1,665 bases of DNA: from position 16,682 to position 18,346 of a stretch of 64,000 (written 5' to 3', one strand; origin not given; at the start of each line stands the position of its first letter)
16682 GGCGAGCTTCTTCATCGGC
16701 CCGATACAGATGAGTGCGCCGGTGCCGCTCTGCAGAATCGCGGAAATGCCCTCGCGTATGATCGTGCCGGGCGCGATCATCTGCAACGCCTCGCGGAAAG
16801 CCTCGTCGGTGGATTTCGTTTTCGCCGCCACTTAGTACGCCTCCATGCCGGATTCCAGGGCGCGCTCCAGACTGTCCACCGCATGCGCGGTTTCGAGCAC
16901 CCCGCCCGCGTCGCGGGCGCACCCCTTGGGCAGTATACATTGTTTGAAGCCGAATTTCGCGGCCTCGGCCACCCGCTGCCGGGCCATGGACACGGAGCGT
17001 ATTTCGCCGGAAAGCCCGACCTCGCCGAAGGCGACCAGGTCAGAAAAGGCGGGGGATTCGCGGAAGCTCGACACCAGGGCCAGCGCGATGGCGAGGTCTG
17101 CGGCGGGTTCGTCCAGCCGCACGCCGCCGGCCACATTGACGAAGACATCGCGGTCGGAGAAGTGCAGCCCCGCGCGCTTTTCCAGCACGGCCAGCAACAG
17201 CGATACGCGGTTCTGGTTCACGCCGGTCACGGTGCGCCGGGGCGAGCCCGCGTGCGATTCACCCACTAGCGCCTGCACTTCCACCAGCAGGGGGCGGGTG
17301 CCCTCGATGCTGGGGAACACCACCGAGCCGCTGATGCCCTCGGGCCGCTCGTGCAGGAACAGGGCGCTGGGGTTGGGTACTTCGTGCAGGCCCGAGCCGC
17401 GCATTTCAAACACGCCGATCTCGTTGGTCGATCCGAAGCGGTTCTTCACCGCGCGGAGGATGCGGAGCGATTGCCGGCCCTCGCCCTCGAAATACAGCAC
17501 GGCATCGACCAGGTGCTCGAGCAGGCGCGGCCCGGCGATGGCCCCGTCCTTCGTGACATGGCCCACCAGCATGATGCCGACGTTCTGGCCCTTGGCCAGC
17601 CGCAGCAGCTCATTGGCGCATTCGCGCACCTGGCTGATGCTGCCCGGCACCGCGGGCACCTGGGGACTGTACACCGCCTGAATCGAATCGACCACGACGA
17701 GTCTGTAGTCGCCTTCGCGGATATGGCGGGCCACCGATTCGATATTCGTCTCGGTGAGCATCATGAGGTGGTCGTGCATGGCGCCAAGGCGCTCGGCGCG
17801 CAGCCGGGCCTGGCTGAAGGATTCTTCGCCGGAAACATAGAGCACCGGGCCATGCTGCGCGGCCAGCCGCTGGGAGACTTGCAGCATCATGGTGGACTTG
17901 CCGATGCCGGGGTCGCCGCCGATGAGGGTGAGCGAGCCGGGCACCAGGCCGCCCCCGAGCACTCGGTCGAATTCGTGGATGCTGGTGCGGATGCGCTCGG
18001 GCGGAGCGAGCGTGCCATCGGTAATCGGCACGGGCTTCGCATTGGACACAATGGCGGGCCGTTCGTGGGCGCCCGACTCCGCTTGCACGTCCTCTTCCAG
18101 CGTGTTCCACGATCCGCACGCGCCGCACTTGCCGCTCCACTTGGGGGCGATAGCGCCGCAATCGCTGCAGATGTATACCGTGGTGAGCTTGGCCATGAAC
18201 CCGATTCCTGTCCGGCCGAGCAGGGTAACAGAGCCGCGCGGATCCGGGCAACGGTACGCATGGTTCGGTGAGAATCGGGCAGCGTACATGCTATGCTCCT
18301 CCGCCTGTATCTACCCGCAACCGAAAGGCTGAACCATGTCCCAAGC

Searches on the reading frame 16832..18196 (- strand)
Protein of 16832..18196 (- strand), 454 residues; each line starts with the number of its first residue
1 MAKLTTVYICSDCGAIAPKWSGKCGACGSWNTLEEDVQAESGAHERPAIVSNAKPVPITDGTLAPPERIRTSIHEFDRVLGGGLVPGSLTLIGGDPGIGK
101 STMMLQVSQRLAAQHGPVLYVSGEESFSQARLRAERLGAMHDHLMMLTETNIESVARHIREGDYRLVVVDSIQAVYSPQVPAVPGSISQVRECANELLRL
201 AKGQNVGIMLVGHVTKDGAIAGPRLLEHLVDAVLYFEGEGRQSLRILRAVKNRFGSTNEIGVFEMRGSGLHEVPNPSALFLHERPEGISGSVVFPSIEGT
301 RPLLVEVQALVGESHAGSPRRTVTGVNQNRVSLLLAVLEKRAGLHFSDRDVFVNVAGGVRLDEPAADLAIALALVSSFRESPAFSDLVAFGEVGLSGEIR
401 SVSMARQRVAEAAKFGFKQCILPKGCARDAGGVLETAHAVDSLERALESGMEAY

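Call 41: find_homologous_proteins(query=window:16832-18196:-, max_evalue=1e-50)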
Query window:16832-18196:- (454 aa): 8000 proteins with E <= 1e-50 among 8000 candidates; the best 120 are listed.
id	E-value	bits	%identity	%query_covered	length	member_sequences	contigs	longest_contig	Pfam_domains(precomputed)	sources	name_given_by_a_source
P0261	1.3e-267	906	90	100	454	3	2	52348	PF18073.8,PF06745.20,PF03796.22,PF08423.18,PF05362.20,PF13401.13,PF13481.13,PF13541.13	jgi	jgi:DNA repair protein RadA/Sms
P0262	5.6e-230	782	77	100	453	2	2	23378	PF18073.8,PF06745.20,PF03796.22,PF08423.18,PF05362.20,PF13401.13,PF13481.13,PF13541.13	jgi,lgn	jgi:DNA repair protein RadA/Sms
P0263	2.6e-228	776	77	100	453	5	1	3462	PF18073.8,PF06745.20,PF03796.22,PF05362.20,PF13401.13,PF13481.13,PF13541.13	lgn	-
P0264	1.7e-226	770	76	100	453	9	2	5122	PF18073.8,PF06745.20,PF03796.22,PF05362.20,PF13481.13,PF13541.13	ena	-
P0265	4.8e-224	762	75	100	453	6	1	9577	PF18073.8,PF06745.20,PF03796.22,PF08423.18,PF05362.20,PF13401.13,PF13481.13,PF13541.13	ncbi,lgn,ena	-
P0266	1.6e-218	744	73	100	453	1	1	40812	PF18073.8,PF06745.20,PF03796.22,PF05362.20,PF13401.13,PF13481.13,PF13541.13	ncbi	-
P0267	1.4e-216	738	73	99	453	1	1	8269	PF18073.8,PF06745.20,PF03796.22,PF08423.18,PF05362.20,PF13401.13,PF13481.13,PF13541.13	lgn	-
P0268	7.3e-215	732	73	100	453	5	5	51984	PF18073.8,PF06745.20,PF03796.22,PF08423.18,PF05362.20,PF13401.13,PF13481.13,PF13541.13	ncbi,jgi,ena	-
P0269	7.4e-215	732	73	100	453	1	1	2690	PF18073.8,PF06745.20,PF03796.22,PF08423.18,PF05362.20,PF13401.13,PF13481.13,PF13541.13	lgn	-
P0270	1.6e-214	731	73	100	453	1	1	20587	PF18073.8,PF06745.20,PF03796.22,PF08423.18,PF05362.20,PF13401.13,PF13481.13,PF13541.13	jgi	-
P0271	2.0e-214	730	73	100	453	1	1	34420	PF18073.8,PF06745.20,PF03796.22,PF08423.18,PF05362.20,PF13401.13,PF13481.13,PF13541.13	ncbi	-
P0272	1.0e-213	728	71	100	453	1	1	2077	PF18073.8,PF06745.20,PF03796.22,PF08423.18,PF05362.20,PF13401.13,PF13481.13,PF13541.13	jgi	jgi:DNA repair protein RadA/Sms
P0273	3.2e-213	726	73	100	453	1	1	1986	PF18073.8,PF06745.20,PF03796.22,PF08423.18,PF05362.20,PF13401.13,PF13481.13,PF13541.13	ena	-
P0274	3.3e-213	726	72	100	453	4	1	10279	PF18073.8,PF06745.20,PF03796.22,PF08423.18,PF05362.20,PF13401.13,PF13481.13,PF13541.13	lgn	-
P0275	4.0e-213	726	72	100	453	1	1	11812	PF18073.8,PF06745.20,PF03796.22,PF08423.18,PF05362.20,PF13401.13,PF13481.13,PF13541.13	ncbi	-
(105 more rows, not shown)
